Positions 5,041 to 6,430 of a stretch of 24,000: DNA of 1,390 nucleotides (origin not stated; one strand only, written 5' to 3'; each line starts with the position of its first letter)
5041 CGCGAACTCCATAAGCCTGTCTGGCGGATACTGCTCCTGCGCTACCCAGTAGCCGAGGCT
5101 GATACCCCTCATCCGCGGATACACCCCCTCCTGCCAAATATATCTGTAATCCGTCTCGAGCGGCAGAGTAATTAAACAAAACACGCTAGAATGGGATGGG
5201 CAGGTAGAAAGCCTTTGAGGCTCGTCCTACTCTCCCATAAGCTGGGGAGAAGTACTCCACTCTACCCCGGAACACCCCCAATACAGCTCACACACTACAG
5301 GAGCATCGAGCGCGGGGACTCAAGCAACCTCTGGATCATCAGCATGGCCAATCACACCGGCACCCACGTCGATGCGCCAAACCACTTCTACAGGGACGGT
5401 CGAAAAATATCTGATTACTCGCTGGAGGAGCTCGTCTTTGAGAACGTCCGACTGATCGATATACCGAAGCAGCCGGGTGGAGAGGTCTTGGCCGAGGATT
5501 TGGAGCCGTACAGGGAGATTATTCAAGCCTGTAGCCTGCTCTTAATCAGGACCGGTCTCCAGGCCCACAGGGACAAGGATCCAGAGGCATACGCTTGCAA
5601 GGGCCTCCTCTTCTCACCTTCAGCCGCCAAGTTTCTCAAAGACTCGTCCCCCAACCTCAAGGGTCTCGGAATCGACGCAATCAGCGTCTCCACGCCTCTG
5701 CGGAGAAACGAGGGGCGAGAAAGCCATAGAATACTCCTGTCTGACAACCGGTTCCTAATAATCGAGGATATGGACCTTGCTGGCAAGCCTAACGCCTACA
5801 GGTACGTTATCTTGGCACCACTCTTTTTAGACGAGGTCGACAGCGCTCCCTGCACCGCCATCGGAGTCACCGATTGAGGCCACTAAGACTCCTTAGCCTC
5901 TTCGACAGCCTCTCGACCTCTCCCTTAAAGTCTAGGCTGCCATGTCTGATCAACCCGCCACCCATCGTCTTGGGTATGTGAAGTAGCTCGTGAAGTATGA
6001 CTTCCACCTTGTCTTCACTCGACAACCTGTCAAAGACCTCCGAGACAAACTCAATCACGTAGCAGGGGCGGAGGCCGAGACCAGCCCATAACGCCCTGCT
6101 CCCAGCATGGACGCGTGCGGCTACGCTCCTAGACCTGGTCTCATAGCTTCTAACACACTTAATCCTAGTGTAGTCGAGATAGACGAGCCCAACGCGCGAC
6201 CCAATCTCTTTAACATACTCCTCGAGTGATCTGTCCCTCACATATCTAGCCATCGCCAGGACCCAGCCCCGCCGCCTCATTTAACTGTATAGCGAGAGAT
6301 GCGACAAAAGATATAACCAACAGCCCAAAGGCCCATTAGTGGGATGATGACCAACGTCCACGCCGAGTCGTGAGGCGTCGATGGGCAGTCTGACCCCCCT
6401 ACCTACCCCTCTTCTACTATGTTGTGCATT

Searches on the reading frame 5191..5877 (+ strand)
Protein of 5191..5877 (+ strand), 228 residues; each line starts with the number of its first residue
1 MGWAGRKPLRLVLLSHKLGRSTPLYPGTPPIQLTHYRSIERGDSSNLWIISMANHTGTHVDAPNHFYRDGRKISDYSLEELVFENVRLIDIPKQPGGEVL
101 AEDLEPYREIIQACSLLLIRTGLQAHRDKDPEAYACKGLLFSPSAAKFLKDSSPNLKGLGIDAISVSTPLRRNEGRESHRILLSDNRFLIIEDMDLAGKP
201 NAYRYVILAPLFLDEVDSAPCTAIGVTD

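Call 5: search_protein_families(library=ncbifam, proteins=[window:5191-5877:+], max_evalue=0.01)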
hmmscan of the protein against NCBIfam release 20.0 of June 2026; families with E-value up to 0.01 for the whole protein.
window:5191-5877:+ (228 aa): 1 family
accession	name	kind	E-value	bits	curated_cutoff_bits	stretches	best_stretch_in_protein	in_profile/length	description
TIGR03035.1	trp_arylform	equivalog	1.1e-18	68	223.05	1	14-224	5-202/206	arylformamidase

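Call 6: search_protein_families(library=pfam, proteins=[window:5191-5877:+], max_evalue=0.01)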
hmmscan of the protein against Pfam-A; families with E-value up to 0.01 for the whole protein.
window:5191-5877:+ (228 aa): 1 family
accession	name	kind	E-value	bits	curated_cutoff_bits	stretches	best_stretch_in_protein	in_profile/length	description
PF04199.19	Cyclase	-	1.7e-25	90.4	23.1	1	14-166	3-140/142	Putative cyclase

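Call 46: find_homologous_proteins(query=window:5191-5877:+, max_evalue=1e-10)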
Query window:5191-5877:+ (228 aa): 94 proteins with E <= 1e-10 among 539 candidates.
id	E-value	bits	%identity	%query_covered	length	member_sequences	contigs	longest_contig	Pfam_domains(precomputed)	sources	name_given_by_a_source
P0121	1.4e-142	492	100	96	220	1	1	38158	PF04199.20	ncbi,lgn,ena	-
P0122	3.0e-125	435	87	96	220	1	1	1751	PF04199.20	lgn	-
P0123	2.2e-123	429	87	96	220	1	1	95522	PF04199.20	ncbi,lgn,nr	ncbi:Kynurenine formamidase [Candidatus Calditenuaceae archaeon HR02]|nr:Kynurenine formamidase [Can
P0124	1.6e-121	423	84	96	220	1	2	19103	PF04199.20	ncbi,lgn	ncbi:MAG: cyclase family protein [Nitrososphaerota archaeon]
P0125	1.1e-107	377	74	96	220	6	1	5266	PF04199.20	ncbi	-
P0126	1.7e-95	337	84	78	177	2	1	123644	PF04199.20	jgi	jgi:kynurenine formamidase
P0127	7.7e-95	335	67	96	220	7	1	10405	PF04199.20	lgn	-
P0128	2.1e-94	334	66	96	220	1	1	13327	PF04199.20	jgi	-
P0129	1.8e-89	318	63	96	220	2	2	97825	PF04199.20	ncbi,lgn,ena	-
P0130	2.9e-88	314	63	96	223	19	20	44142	PF04199.20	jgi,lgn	jgi:arylformamidase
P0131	5.5e-86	306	60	96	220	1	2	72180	PF04199.20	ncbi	-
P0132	1.0e-82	296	72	78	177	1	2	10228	PF04199.20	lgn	-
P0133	5.0e-82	293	75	77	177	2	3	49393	PF04199.20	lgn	-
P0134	2.1e-74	268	67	78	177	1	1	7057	PF04199.20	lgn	-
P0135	2.3e-70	255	53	96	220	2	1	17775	PF04199.20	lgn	-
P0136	1.9e-68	249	51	96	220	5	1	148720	PF04199.20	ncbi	ncbi:MAG: cyclase family protein [Candidatus Caldarchaeales archaeon]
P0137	2.5e-68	249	53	96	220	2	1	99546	PF04199.20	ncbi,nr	ncbi:MAG: cyclase family protein [Thaumarchaeota archaeon]|nr:cyclase family protein [Candidatus Cal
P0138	1.3e-67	246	53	96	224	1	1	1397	PF04199.20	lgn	-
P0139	2.8e-66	242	51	96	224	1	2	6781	PF04199.20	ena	-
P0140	3.7e-66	241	53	94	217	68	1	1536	PF04199.20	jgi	-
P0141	3.8e-66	241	51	96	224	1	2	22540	PF04199.20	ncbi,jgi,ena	-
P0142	7.4e-66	240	51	96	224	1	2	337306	PF04199.20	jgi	-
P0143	1.8e-65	239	54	94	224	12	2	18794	PF04199.20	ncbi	ncbi:MAG: cyclase family protein [Candidatus Caldarchaeum sp.]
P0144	2.0e-65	239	52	96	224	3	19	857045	PF04199.20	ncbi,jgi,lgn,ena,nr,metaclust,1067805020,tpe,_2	ncbi:MAG: cyclase family protein [Nitrososphaerota archaeon]|nr:cyclase family protein [Candidatus C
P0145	2.8e-65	239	51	96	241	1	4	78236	PF04199.20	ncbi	-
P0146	6.7e-65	237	51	96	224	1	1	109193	PF04199.20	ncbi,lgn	-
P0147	1.4e-64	236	50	96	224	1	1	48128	PF04199.20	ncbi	-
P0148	3.1e-64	235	51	96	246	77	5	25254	PF04199.20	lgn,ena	-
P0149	4.9e-64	235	50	96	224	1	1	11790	PF04199.20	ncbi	-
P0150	5.9e-64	234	51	96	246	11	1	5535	PF04199.20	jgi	jgi:arylformamidase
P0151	6.0e-64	234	51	96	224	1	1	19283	PF04199.20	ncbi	-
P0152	6.6e-64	234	50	96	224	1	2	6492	PF04199.20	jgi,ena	-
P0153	1.2e-63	233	52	99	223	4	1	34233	PF04199.20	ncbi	ncbi:MAG: cyclase family protein [Candidatus Caldarchaeum sp.]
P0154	1.0e-62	230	53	94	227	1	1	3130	PF04199.20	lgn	-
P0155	3.2e-62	229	50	96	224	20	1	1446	PF04199.20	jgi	jgi:kynurenine formamidase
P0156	7.4e-62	227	51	95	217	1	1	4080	PF04199.20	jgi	-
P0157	8.2e-61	224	51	94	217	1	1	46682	PF04199.20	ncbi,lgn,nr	ncbi:MAG: cyclase family protein [Candidatus Caldarchaeum sp.]|nr:cyclase family protein [Candidatus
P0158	8.7e-61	224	54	83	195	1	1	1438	PF04199.20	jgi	-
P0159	1.4e-60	223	51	94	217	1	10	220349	PF04199.20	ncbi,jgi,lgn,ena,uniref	ncbi:MAG: cyclase family protein [Candidatus Caldarchaeum sp.]|uniref:Cyclase family protein n=1 Tax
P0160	1.2e-59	220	50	94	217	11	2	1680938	PF04199.20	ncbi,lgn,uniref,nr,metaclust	ncbi:cyclase family protein [Candidatus Caldarchaeum subterraneum]|uniref:Cyclase family protein n=1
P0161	3.2e-59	219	48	95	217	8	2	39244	PF04199.20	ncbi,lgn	ncbi:MAG: cyclase family protein [Candidatus Caldarchaeum sp.]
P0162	2.1e-58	216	48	94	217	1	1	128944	PF04199.20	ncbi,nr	ncbi:Kynurenine formamidase [archaeon HR01]|nr:Kynurenine formamidase [archaeon HR01]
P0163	5.6e-58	215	50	94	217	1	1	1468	PF04199.20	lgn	-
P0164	9.5e-58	214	48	94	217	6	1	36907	PF04199.20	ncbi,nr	ncbi:MAG: cyclase family protein [Candidatus Caldarchaeum sp.]|nr:cyclase family protein [Candidatus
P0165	4.1e-55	205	47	94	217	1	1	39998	PF04199.20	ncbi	-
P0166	1.1e-53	201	46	94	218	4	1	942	PF04199.20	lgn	-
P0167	8.0e-51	191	45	94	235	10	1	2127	PF04199.20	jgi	-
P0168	3.3e-50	189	44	93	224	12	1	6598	PF04199.20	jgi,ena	-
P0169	1.4e-48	184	44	94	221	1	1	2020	PF04199.20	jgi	jgi:arylformamidase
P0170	4.7e-48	182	44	95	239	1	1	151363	PF04199.20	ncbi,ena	-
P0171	8.5e-48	181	41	94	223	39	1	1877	PF04199.20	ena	-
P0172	8.6e-48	181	44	89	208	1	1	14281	PF04199.20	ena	-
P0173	2.1e-47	180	42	96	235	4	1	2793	PF04199.20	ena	-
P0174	2.8e-47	180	43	95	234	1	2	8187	PF04199.20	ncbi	-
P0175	2.0e-46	177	44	89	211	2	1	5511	PF04199.20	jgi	jgi:kynurenine formamidase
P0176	1.9e-45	174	43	94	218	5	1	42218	PF04199.20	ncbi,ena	-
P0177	4.1e-43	166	42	93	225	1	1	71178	PF04199.20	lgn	-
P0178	3.1e-40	157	41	96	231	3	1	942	PF04199.20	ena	-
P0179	4.1e-40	156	39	93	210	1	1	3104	PF04199.20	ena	-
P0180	5.9e-40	156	45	74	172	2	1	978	PF04199.20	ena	-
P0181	2.3e-38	151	38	95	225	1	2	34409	PF04199.20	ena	-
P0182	7.9e-38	149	37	94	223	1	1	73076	PF04199.20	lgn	-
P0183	3.9e-37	147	37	96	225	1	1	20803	PF04199.20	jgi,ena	jgi:arylformamidase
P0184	4.2e-37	146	39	93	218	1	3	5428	PF04199.20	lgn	-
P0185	8.4e-37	145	40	96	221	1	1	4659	PF04199.20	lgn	-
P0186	3.5e-36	143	36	95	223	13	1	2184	PF04199.20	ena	-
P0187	6.2e-36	143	38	95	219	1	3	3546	PF04199.20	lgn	-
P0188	1.0e-35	142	40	96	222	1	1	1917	PF04199.20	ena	-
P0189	2.9e-35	140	36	96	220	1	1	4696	PF04199.20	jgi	jgi:arylformamidase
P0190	9.9e-35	139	37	95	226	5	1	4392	PF04199.20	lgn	-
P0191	2.7e-34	137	39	96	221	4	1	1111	PF04199.20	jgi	jgi:kynurenine formamidase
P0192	5.6e-34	136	39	89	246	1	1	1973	PF04199.20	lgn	-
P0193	2.6e-31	127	36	95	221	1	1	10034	PF04199.20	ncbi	-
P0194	4.3e-31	127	36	86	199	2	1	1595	PF04199.20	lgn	-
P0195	6.3e-31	126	36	94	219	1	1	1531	PF04199.20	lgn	-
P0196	1.0e-30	126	38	95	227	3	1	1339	PF04199.20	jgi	jgi:kynurenine formamidase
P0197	2.2e-30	124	34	96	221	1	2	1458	PF04199.20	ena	-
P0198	2.0e-29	121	36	95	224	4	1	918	PF04199.20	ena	-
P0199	3.6e-29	120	33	95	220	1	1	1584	PF04199.20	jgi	jgi:arylformamidase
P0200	2.1e-28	118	37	93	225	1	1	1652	PF04199.20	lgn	-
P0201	4.1e-28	117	32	96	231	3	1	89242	PF04199.20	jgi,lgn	jgi:kynurenine formamidase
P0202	1.2e-27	116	35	96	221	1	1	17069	PF04199.20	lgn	-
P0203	1.4e-24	105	48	54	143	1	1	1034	PF04199.20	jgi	-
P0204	3.3e-16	78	33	95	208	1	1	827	PF04199.20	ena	-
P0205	6.5e-16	77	33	95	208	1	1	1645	PF04199.20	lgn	-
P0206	3.8e-15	75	32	95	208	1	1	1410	PF04199.20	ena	-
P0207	7.6e-15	74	31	94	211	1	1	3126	PF04199.20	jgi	-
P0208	2.0e-14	72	32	95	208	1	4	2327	PF04199.20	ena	-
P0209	6.0e-14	71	32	95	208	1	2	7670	PF04199.20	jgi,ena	jgi:arylformamidase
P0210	5.5e-13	68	29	96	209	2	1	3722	PF04199.20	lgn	-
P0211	2.1e-12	66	25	96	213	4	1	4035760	PF04199.20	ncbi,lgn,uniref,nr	ncbi:cyclase family protein [Halocella sp. SP3-1]|uniref:cyclase family protein n=1 Tax=Halocella sp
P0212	3.2e-12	65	32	95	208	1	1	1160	PF04199.20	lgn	-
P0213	1.9e-11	62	29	87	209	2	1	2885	PF04199.20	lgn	-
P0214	2.0e-11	62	30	87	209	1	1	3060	PF04199.20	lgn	-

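Call 47: search_solved_structures(query=window:5191-5877:+, max_evalue=0.001, show_alignments=2)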
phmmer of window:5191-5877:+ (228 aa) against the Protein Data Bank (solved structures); distinct sequences matched with E-value up to 0.001: 8.
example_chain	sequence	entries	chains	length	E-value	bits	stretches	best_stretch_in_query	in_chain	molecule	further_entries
4co9_A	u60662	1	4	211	1.8e-13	54.3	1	12-224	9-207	KYNURENINE FORMAMIDASE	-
4cz1_A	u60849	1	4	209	2e-13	54.1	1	12-224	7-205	KYNURENINE FORMAMIDASE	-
1r61_A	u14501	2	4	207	3.3e-12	50.2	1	23-222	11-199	metal-dependent hydrolase | Hydrolase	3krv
8hmo_A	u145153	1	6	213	3.6e-12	50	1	49-223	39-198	Metal-dependent hydrolase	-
4cog_A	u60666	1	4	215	1.8e-08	37.9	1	16-224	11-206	KYNURENINE FORMAMIDASE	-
8f9x_A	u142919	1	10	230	1.1e-06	32.1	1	15-82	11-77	Cyclase family protein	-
4cob_A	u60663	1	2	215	4.1e-06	30.2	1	13-89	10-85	KYNURENINE FORMAMIDASE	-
2b0a_A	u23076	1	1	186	0.00024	24.4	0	100-226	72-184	Hypothetical protein MJ0783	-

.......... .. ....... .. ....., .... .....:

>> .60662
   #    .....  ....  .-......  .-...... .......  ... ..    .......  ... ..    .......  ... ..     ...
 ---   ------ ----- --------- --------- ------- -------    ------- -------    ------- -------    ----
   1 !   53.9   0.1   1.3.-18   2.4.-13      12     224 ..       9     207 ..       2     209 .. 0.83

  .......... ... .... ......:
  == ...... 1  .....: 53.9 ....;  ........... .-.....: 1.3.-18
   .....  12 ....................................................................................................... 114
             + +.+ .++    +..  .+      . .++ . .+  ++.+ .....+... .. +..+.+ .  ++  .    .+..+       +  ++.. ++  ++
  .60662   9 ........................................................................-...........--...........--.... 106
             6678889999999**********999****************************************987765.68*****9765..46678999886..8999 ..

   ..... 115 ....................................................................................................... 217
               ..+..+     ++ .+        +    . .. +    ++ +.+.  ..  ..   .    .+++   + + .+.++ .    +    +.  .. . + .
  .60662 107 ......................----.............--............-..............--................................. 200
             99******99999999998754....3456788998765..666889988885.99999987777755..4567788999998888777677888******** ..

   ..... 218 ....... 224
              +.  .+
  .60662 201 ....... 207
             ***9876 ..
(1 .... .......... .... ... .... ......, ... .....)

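Call 86: find_encoding_contigs(protein=P0170, flank=5000, max_places=1)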
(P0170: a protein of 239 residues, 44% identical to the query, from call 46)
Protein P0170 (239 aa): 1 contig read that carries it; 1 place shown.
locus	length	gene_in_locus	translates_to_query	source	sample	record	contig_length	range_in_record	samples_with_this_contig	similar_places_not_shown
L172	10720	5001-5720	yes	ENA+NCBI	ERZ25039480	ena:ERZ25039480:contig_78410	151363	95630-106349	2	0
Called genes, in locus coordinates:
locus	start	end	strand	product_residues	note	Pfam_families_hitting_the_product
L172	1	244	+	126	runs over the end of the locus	-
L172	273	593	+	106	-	-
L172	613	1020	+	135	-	PF01380:SIS (weak)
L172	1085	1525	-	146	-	-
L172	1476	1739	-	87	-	PF00296:Bac_luciferase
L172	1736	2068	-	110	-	PF00296:Bac_luciferase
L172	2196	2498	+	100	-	-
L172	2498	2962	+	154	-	PF01209:Ubie_methyltran (weak), PF08241:Methyltransf_11, PF13649:Methyltransf_25, PF13847:Methyltransf_31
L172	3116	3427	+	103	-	-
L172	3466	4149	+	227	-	-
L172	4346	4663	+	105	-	-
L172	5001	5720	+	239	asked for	PF04199:Cyclase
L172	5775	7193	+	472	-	PF01488:Shikimate_DH (weak), PF03446:NAD_binding_2, PF00393:6PGD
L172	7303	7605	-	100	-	PF02416:TatA_B_E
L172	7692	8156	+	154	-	PF00583:Acetyltransf_1, PF13673:Acetyltransf_10, PF13508:Acetyltransf_7, PF08445:FR47 (weak)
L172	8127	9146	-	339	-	PF08240:ADH_N, PF00107:ADH_zinc_N, PF13602:ADH_zinc_N_2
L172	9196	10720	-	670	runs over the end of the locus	PF00133:tRNA-synt_1, PF09334:tRNA-synt_1g, PF08264:Anticodon_1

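Call 87: find_encoding_contigs(protein=P0182, flank=5000, max_places=1)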
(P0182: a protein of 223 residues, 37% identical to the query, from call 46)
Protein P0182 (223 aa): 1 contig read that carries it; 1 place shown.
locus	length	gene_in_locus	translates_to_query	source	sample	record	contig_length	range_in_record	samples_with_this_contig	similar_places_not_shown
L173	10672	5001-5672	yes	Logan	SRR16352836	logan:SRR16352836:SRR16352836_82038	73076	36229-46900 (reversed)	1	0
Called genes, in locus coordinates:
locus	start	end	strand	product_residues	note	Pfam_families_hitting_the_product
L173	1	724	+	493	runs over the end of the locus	PF01943:Polysacc_synt, PF13440:Polysacc_synt_3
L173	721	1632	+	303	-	PF13489:Methyltransf_23, PF13847:Methyltransf_31, PF08241:Methyltransf_11, PF08242:Methyltransf_12, PF13649:Methyltransf_25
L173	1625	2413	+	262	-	PF03328:HpcH_HpaI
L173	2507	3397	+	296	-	PF01073:3Beta_HSD, PF01370:Epimerase, PF02719:Polysacc_synt_2, PF04321:RmlD_sub_bind (weak), PF05368:NmrA, PF13460:NAD_binding_10, PF16363:GDP_Man_Dehyd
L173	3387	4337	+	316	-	PF00389:2-Hacid_dh, PF02826:2-Hacid_dh_C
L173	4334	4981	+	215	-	PF00702:Hydrolase, PF12710:HAD (faint), PF13419:HAD_2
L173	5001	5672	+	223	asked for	PF04199:Cyclase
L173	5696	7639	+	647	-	-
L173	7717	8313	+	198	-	PF02348:CTP_transf_3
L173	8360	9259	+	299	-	PF04321:RmlD_sub_bind, PF01073:3Beta_HSD, PF01370:Epimerase, PF02719:Polysacc_synt_2, PF07993:NAD_binding_4, PF16363:GDP_Man_Dehyd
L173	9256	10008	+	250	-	PF13489:Methyltransf_23, PF07021:MetW, PF13847:Methyltransf_31, PF08241:Methyltransf_11, PF08242:Methyltransf_12, PF13649:Methyltransf_25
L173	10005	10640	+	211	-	PF13489:Methyltransf_23, PF02353:CMAS, PF13847:Methyltransf_31, PF08241:Methyltransf_11, PF08242:Methyltransf_12 (weak), PF13649:Methyltransf_25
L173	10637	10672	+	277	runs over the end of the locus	PF04794:YdjC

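Call 88: find_encoding_contigs(protein=P0201, flank=5000, max_places=1)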
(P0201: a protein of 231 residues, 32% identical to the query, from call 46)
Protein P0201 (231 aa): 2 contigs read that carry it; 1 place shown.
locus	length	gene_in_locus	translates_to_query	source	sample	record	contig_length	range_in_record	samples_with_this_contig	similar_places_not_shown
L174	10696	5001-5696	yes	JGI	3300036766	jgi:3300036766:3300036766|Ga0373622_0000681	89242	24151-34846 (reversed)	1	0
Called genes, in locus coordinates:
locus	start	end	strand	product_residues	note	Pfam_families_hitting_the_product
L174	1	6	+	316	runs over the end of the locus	PF08003:Methyltransf_9 (weak), PF13489:Methyltransf_23, PF07021:MetW (weak), PF08241:Methyltransf_11, PF08242:Methyltransf_12, PF13649:Methyltransf_25, PF13847:Methyltransf_31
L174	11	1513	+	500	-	PF02310:B12-binding, PF04055:Radical_SAM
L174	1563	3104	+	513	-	PF02310:B12-binding, PF19864:Radical_SAM_N2 (weak), PF04055:Radical_SAM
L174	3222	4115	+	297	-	PF01073:3Beta_HSD, PF01370:Epimerase, PF02719:Polysacc_synt_2, PF04321:RmlD_sub_bind, PF05368:NmrA, PF07993:NAD_binding_4 (faint), PF13460:NAD_binding_10, PF16363:GDP_Man_Dehyd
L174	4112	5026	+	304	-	PF00389:2-Hacid_dh, PF02826:2-Hacid_dh_C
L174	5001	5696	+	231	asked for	PF04199:Cyclase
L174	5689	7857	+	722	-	PF00702:Hydrolase, PF13419:HAD_2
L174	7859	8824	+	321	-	PF01073:3Beta_HSD (weak), PF01370:Epimerase, PF16363:GDP_Man_Dehyd, PF07993:NAD_binding_4 (faint)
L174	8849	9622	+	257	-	PF00483:NTP_transferase, PF12804:NTP_transf_3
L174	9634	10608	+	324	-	PF00535:Glycos_transf_2, PF10111:Glyco_tranf_2_2 (weak)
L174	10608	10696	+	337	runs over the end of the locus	PF01073:3Beta_HSD, PF01370:Epimerase, PF02719:Polysacc_synt_2 (weak), PF04321:RmlD_sub_bind, PF16363:GDP_Man_Dehyd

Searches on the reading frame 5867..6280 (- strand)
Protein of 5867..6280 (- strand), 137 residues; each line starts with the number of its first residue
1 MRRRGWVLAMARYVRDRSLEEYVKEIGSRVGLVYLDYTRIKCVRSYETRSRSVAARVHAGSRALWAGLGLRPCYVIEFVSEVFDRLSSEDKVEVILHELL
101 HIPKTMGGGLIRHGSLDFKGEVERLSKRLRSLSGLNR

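Call 5: search_protein_families(library=ncbifam, proteins=[window:5867-6280:-], max_evalue=0.01)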
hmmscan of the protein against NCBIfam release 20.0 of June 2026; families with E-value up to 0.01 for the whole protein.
window:5867-6280:- (137 aa): 0 families

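Call 6: search_protein_families(library=pfam, proteins=[window:5867-6280:-], max_evalue=0.01)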
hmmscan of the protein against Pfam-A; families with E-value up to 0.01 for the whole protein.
window:5867-6280:- (137 aa): 1 family
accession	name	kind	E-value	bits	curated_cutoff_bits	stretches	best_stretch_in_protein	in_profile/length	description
PF18894.6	PhageMetallopep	-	5.8e-21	75.4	23.7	1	12-128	2-125/134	Putative phage metallopeptidase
